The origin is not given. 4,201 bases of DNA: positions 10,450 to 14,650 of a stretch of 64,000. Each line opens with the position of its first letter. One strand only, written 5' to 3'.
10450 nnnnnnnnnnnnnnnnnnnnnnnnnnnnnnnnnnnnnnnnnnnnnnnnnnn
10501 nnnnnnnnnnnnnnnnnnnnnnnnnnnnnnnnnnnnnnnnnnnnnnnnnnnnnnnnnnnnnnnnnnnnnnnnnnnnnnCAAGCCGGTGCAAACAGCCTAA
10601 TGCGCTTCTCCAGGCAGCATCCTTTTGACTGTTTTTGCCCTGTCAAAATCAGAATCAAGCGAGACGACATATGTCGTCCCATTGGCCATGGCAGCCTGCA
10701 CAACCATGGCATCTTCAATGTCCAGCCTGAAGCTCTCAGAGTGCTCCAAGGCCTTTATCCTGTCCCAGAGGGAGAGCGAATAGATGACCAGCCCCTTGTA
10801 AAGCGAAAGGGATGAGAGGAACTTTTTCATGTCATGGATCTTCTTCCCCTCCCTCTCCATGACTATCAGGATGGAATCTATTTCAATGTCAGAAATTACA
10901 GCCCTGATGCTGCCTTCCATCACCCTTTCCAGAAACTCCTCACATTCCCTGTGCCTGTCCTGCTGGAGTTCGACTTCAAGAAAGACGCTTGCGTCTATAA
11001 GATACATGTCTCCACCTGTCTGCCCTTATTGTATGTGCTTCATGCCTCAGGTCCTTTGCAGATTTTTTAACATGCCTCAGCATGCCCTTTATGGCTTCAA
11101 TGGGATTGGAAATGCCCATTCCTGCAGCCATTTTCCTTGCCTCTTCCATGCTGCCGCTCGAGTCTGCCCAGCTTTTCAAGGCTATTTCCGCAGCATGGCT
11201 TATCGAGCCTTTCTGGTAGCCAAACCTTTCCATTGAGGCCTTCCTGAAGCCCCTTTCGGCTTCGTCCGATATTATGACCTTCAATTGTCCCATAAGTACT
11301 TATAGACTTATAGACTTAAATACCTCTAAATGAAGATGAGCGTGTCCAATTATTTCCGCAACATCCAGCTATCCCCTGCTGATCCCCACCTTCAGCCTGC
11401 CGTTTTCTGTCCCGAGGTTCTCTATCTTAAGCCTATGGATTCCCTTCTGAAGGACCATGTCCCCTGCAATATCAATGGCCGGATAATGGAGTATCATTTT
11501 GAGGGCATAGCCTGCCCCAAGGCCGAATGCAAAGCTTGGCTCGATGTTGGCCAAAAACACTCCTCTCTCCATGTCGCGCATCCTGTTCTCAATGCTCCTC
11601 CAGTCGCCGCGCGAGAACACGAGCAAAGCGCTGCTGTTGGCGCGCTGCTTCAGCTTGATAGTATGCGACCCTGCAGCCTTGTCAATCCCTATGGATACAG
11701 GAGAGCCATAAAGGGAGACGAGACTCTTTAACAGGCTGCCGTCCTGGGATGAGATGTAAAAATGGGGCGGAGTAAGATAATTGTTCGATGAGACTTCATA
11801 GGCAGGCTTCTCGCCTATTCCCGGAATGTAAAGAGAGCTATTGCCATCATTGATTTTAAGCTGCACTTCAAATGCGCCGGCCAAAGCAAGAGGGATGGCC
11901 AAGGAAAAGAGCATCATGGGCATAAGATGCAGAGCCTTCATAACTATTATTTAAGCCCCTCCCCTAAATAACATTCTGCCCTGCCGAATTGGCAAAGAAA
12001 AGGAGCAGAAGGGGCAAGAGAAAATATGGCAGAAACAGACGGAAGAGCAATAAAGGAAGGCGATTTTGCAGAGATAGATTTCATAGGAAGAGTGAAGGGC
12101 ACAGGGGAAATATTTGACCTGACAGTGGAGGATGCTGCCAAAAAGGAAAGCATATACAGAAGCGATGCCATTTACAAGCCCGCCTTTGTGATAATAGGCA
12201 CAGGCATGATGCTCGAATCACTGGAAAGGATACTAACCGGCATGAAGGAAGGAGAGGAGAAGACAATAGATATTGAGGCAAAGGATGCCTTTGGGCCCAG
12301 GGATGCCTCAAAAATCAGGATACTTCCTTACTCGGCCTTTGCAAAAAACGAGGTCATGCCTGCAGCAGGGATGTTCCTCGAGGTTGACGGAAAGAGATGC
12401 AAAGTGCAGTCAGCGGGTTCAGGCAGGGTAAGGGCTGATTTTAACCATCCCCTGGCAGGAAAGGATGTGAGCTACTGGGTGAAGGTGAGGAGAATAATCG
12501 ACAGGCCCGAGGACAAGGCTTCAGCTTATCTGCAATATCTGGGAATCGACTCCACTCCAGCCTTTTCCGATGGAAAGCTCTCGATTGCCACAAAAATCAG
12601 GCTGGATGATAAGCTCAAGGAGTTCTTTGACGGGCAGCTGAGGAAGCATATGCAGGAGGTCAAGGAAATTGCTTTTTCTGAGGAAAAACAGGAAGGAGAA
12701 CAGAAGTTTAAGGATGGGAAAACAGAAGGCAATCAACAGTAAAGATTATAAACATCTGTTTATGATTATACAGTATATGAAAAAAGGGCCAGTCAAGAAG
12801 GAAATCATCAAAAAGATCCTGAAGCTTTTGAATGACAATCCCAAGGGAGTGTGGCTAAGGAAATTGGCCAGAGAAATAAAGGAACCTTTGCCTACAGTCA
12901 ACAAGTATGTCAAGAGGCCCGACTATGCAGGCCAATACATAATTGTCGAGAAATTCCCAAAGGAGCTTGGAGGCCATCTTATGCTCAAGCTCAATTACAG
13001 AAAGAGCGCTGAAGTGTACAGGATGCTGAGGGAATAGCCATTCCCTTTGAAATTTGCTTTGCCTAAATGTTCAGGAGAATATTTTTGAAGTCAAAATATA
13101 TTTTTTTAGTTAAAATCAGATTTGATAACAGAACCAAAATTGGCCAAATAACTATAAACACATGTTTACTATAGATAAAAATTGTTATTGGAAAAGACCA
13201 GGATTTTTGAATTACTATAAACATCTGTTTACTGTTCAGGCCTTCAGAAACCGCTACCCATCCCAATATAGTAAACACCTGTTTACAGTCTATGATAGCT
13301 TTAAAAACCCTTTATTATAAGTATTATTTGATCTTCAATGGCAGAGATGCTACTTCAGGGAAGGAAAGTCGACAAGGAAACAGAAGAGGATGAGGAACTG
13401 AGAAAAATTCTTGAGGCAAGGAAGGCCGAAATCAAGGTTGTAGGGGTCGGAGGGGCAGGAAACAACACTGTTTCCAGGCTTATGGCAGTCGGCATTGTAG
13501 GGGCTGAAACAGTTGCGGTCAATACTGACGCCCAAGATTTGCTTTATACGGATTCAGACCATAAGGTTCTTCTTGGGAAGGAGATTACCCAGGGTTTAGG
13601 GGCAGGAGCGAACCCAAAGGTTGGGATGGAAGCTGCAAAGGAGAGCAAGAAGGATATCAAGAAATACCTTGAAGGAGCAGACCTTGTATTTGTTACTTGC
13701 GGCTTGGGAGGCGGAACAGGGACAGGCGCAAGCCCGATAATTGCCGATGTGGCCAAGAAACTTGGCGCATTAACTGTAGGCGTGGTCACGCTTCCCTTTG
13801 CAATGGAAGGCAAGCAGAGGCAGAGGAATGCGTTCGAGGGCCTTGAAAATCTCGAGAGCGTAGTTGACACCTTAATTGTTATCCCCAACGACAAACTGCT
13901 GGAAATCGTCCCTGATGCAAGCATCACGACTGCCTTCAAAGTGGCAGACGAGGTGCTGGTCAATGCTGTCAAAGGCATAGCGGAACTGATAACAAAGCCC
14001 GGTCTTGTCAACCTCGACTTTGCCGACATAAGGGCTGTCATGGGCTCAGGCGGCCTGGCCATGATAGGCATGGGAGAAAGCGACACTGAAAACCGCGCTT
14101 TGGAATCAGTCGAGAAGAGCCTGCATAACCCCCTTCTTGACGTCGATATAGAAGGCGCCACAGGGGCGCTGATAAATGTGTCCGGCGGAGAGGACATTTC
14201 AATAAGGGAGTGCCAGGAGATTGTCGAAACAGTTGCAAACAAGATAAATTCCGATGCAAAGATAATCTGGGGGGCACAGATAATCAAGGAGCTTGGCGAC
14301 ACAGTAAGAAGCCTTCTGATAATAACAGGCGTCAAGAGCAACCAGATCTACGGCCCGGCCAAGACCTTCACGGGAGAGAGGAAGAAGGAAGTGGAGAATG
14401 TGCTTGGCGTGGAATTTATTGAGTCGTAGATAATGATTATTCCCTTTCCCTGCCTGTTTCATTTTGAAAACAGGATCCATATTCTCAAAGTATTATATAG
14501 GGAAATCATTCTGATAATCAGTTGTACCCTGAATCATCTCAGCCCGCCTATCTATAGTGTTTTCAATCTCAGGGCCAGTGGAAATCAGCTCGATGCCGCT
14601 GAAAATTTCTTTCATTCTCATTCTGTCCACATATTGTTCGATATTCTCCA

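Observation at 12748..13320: Array of four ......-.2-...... operators linking a small wHTH gene to the ftsZ promoter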

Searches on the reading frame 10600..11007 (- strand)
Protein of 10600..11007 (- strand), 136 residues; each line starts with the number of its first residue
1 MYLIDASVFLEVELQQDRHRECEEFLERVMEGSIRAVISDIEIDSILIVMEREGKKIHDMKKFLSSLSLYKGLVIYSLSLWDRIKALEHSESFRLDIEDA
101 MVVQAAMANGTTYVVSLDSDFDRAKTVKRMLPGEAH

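Call 79: search_protein_families(library=pfam, proteins=[window:10600-11007:-], max_evalue=0.001)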
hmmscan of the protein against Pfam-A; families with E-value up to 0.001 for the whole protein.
window:10600-11007:- (136 aa): 2 families
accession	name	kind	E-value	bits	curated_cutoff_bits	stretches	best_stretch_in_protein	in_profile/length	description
PF01850.27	PIN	-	4.4e-11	43.9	23.6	1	2-125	1-118/120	PIN domain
PF13470.12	PIN_3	-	3.8e-08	34.6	27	1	2-119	2-114/115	PIN domain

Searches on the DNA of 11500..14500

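Call 62: search_rna_families(source=window, start=11500, end=14500, threshold=evalue, max_evalue=1)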
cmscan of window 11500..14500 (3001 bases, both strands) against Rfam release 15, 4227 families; matches with E-value up to 1: 0.
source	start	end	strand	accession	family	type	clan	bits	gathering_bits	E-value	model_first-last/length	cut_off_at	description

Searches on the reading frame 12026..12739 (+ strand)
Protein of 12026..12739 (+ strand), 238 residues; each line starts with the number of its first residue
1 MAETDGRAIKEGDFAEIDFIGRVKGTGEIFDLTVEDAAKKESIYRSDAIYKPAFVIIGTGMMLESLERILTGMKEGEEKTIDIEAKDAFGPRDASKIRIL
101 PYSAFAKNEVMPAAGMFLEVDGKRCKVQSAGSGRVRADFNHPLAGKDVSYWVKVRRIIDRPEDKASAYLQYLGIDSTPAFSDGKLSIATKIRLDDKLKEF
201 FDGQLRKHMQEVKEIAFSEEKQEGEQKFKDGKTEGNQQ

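Call 7: search_protein_families(library=pfam, proteins=[window:12026-12739:+], max_evalue=1)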
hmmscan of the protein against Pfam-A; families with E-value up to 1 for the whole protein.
window:12026-12739:+ (238 aa): 2 families
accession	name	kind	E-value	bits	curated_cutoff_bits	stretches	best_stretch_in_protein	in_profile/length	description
PF22199.2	FKBP26_IF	-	2.4e-11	43.8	27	1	98-143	1-46/46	FKBP26, IF domain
PF00254.34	FKBP_C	-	6.1e-09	36.5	21.1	1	7-99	3-81/94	FKBP-type peptidyl-prolyl cis-trans isomerase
